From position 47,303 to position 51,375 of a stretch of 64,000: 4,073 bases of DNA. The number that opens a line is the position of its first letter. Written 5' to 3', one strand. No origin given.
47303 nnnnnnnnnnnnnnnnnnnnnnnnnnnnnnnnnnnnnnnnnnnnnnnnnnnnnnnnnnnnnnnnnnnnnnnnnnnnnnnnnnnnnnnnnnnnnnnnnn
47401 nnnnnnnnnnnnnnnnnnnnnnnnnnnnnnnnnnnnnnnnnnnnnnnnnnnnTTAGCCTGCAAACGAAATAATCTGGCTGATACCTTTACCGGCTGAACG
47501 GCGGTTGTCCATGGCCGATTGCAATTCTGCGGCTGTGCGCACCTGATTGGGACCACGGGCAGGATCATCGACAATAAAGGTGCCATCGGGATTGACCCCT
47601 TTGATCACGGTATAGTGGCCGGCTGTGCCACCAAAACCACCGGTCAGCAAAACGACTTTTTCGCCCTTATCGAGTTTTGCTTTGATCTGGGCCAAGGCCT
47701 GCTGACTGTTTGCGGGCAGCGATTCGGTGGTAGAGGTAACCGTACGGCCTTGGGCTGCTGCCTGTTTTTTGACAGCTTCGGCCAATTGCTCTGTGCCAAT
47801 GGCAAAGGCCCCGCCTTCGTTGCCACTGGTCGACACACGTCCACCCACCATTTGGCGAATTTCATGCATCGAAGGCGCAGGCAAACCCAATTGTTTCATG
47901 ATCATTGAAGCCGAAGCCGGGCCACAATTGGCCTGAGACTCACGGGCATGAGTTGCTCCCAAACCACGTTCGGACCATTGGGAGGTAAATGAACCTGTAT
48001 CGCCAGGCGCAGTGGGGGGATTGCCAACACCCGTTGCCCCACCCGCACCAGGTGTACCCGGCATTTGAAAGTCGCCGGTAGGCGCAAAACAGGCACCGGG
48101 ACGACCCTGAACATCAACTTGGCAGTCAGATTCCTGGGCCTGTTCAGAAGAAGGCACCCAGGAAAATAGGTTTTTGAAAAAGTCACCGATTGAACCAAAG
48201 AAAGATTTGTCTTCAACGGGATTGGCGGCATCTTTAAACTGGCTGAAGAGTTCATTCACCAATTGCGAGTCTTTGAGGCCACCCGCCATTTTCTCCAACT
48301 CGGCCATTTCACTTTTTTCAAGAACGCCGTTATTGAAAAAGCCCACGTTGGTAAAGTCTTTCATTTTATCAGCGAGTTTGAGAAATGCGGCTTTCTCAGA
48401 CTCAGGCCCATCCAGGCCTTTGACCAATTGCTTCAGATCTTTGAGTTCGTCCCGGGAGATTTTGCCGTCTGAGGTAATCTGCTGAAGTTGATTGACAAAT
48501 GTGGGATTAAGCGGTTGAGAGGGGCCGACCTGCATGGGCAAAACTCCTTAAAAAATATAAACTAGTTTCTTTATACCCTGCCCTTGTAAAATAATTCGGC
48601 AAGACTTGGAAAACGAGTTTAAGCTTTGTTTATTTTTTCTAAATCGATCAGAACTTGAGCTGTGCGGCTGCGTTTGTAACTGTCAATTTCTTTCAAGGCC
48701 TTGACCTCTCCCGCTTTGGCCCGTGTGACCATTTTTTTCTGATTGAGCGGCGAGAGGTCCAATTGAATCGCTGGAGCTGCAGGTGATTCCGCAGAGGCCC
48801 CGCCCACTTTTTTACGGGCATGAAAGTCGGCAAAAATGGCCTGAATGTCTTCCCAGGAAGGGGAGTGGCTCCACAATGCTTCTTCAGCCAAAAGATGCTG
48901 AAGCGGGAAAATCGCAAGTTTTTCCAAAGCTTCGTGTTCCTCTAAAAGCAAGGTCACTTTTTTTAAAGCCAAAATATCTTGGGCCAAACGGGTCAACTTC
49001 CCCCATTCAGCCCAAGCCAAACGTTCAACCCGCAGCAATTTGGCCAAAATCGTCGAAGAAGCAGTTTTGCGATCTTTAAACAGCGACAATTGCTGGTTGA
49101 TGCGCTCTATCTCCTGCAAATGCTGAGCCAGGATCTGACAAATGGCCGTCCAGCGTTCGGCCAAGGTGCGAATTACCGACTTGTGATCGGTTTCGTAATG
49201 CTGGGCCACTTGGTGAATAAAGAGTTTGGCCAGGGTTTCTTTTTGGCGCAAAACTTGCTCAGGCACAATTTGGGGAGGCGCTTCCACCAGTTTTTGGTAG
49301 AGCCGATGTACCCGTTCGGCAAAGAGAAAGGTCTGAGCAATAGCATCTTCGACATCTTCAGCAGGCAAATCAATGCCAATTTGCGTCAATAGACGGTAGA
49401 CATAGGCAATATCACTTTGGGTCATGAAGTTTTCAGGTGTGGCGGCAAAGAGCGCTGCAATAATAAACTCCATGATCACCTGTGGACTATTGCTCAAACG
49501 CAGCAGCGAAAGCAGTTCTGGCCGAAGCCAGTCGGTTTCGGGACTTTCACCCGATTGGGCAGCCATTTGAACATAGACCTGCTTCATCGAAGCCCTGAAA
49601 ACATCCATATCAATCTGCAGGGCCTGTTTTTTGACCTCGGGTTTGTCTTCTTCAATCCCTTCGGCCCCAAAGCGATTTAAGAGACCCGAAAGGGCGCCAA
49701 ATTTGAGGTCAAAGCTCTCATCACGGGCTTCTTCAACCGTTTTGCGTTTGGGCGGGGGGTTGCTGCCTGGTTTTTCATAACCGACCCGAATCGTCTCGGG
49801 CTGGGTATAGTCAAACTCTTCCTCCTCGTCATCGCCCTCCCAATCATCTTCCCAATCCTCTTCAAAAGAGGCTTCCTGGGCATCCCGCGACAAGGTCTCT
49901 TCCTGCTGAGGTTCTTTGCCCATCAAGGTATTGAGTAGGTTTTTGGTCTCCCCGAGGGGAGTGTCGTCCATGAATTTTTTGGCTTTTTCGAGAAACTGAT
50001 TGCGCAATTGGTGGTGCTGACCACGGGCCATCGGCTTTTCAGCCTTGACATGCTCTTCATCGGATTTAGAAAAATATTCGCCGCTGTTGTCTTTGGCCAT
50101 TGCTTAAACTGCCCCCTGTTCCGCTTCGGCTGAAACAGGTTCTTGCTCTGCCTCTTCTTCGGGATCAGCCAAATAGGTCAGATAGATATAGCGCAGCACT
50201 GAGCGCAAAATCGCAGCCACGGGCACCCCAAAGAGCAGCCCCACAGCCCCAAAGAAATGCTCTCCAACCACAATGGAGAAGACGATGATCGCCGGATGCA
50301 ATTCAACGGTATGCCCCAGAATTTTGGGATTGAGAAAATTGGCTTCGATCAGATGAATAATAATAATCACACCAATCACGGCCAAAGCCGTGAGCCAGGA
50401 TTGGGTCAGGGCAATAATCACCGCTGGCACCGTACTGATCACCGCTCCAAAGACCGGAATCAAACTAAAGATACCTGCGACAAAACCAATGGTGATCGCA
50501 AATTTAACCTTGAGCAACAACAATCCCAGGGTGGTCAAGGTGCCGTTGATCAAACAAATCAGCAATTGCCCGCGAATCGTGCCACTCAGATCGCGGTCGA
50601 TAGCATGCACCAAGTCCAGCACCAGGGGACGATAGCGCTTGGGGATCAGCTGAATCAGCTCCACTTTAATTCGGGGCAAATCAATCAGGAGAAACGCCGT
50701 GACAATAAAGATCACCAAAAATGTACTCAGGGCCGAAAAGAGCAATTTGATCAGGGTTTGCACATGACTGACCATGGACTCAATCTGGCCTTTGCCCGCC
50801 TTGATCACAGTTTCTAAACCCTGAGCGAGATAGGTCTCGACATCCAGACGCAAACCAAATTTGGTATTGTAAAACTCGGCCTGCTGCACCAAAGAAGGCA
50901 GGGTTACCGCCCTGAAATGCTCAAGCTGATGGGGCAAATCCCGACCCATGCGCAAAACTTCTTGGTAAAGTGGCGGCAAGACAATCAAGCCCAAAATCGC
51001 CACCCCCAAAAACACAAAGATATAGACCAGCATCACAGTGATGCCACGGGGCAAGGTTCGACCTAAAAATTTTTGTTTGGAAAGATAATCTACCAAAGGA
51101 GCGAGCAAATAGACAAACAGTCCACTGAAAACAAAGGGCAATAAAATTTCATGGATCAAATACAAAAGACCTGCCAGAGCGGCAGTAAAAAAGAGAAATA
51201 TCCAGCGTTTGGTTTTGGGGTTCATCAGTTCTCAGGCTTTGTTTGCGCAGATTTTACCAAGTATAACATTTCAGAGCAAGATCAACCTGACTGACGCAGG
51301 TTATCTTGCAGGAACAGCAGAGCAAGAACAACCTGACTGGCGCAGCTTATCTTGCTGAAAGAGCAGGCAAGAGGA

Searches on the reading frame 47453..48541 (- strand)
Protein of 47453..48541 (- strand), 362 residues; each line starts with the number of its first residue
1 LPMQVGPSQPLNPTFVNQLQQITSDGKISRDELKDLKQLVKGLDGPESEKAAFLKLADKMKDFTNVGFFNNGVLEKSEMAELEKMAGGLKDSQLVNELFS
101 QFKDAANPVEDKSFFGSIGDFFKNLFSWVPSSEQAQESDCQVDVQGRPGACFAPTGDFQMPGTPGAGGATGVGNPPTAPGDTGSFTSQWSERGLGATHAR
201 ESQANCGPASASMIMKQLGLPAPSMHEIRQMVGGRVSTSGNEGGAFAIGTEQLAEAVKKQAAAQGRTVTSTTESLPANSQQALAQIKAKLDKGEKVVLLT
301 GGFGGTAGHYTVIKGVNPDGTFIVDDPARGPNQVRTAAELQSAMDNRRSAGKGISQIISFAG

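Call 35: search_protein_families(library=pfam, proteins=[window:47453-48541:-], max_evalue=0.001)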
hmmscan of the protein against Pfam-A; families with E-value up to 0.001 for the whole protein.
window:47453-48541:- (362 aa): 2 families
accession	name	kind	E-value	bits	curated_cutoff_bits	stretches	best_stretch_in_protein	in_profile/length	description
PF13529.12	Peptidase_C39_2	-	3.1e-08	34.8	24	1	187-328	7-143/143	Peptidase_C39 like family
PF03412.21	Peptidase_C39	-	0.00011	22.5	22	0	304-336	83-114/133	Peptidase C39 family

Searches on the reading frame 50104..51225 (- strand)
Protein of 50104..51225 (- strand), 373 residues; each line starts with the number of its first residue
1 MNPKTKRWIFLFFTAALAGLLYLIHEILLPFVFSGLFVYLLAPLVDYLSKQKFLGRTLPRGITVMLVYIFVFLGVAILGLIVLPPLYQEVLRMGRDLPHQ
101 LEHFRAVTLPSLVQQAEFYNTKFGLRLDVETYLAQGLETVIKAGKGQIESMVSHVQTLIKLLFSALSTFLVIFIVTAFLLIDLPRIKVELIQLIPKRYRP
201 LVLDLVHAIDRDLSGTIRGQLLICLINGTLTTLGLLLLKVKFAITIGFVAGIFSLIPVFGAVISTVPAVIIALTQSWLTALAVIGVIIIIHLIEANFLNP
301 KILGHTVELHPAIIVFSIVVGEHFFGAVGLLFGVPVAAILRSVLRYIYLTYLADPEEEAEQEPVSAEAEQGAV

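Call 35: search_protein_families(library=pfam, proteins=[window:50104-51225:-], max_evalue=0.001)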
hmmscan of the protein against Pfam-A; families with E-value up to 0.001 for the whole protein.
window:50104-51225:- (373 aa): 1 family
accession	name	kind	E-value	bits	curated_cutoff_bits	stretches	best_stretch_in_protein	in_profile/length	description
PF01594.21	AI-2E_transport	-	2.2e-59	201.7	34.3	1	8-346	2-325/327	AI-2E family transporter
